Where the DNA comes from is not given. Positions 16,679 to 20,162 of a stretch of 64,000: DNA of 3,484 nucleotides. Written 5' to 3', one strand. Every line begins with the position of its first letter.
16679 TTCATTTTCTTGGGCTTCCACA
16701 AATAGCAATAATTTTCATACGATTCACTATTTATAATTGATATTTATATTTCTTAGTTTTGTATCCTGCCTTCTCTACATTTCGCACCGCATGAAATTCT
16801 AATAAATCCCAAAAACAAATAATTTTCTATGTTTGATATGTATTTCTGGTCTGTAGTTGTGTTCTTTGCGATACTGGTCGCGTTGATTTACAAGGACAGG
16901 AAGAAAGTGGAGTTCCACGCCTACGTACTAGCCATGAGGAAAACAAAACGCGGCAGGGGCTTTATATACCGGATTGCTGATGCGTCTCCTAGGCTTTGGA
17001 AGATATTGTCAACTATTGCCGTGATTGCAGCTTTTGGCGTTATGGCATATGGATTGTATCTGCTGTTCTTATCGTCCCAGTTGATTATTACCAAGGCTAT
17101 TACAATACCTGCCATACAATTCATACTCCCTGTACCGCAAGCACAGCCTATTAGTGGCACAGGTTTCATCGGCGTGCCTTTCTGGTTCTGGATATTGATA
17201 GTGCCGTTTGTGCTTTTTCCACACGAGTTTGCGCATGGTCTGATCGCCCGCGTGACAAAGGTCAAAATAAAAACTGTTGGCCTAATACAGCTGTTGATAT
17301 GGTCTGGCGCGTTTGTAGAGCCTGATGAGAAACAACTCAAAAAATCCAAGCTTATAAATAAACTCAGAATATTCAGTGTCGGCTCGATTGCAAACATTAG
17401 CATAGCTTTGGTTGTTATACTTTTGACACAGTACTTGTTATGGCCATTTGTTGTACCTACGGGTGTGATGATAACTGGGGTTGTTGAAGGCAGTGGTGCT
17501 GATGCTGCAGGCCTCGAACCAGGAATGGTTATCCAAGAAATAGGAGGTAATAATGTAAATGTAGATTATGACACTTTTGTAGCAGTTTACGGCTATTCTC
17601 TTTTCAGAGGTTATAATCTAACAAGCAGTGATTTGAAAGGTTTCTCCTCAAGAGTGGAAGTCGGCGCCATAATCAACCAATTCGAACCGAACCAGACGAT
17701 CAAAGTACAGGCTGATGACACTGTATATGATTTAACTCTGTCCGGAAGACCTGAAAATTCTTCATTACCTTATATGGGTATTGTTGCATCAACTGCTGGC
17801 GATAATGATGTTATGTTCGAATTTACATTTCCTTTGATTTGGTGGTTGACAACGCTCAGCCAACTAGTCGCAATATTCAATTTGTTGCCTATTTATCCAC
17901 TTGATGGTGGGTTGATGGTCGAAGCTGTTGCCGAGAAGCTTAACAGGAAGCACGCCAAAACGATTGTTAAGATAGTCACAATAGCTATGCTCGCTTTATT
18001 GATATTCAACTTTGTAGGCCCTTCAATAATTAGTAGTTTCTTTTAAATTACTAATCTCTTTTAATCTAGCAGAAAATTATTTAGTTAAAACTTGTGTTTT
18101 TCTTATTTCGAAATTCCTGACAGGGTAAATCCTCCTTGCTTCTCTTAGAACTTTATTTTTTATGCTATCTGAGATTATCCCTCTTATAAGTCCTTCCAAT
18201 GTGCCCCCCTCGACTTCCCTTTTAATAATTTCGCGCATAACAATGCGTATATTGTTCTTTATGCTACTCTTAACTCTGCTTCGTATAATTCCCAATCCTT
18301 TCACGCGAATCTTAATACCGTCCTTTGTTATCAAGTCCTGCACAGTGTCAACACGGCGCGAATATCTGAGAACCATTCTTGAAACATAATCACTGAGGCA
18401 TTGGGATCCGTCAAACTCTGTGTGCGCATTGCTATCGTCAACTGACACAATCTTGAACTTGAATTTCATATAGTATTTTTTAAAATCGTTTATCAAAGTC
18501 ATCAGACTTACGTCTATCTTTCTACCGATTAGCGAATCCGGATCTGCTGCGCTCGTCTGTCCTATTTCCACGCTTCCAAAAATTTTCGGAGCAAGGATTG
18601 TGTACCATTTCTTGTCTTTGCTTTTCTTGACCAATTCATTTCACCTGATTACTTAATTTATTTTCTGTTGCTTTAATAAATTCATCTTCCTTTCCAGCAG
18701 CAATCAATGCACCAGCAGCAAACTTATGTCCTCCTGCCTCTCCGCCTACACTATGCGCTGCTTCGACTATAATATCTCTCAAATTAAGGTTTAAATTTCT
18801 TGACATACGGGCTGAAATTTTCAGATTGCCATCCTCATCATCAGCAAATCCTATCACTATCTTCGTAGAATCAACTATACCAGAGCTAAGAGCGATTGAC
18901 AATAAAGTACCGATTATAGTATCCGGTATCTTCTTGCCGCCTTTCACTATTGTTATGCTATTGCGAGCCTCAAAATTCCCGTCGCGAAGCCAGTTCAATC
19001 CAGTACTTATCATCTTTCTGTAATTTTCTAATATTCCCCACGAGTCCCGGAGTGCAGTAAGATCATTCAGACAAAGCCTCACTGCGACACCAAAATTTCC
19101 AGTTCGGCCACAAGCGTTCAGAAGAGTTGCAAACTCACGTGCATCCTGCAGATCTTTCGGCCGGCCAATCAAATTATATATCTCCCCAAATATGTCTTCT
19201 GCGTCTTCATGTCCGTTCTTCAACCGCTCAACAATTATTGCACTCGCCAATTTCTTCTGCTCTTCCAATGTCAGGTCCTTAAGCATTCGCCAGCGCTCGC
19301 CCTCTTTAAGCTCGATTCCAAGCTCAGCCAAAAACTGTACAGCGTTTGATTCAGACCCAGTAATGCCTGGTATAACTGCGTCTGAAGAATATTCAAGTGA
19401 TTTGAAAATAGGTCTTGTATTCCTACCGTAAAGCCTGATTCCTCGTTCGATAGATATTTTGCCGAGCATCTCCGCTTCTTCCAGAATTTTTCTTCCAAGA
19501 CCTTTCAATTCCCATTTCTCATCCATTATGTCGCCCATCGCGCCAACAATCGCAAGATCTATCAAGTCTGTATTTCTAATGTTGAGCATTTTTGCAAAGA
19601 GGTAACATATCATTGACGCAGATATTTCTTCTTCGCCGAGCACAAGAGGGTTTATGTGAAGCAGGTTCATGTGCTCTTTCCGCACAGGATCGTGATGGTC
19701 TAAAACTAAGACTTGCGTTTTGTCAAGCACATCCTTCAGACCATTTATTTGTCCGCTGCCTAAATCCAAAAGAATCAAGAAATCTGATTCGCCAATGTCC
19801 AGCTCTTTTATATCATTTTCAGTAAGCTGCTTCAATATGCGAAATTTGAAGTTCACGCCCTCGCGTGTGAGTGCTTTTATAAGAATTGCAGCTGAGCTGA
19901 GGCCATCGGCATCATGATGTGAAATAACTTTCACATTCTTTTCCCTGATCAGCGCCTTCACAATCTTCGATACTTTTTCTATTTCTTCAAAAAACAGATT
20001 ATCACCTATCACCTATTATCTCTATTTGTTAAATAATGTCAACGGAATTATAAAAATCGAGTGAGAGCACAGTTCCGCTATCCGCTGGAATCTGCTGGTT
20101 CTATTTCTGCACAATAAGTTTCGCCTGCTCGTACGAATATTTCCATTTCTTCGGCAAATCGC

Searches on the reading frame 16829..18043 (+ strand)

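Call 65: search_protein_families(library=pfam, proteins=[window:16829-18043:+], max_evalue=0.00001)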
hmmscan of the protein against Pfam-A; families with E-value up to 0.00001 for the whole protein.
window:16829-18043:+ (405 aa): 1 family
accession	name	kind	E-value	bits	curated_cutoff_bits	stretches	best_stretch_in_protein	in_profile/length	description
PF02163.28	Peptidase_M50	-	7e-25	88.1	27.2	1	122-392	3-219/221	Peptidase family M50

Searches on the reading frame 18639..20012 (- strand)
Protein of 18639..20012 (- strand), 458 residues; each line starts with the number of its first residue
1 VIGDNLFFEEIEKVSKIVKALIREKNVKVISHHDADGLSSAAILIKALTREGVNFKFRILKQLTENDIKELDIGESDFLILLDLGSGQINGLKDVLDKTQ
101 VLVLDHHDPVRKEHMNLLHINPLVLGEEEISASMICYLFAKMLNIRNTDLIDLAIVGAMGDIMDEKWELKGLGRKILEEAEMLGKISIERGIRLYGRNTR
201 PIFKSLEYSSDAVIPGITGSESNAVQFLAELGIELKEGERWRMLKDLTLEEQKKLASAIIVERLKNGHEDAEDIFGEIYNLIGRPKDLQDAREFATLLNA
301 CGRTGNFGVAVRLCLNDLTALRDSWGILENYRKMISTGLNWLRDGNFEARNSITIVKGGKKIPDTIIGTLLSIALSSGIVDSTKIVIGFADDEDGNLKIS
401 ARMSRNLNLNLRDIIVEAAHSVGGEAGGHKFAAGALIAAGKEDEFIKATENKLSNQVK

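Call 65: search_protein_families(library=pfam, proteins=[window:18639-20012:-], max_evalue=0.00001)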
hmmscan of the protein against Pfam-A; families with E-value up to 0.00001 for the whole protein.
window:18639-20012:- (458 aa): 3 families
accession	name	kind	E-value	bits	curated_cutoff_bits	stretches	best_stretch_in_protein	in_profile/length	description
PF21763.2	DHH_CID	-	4.8e-25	88.2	27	1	194-269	1-76/84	DHH-CID domain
PF02272.25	DHHA1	-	5.7e-12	46.4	25.9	1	383-454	32-101/102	DHHA1 domain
PF01368.27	DHH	-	1.5e-09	38.6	28.1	1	27-141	2-103/125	DHH family, N-terminal domain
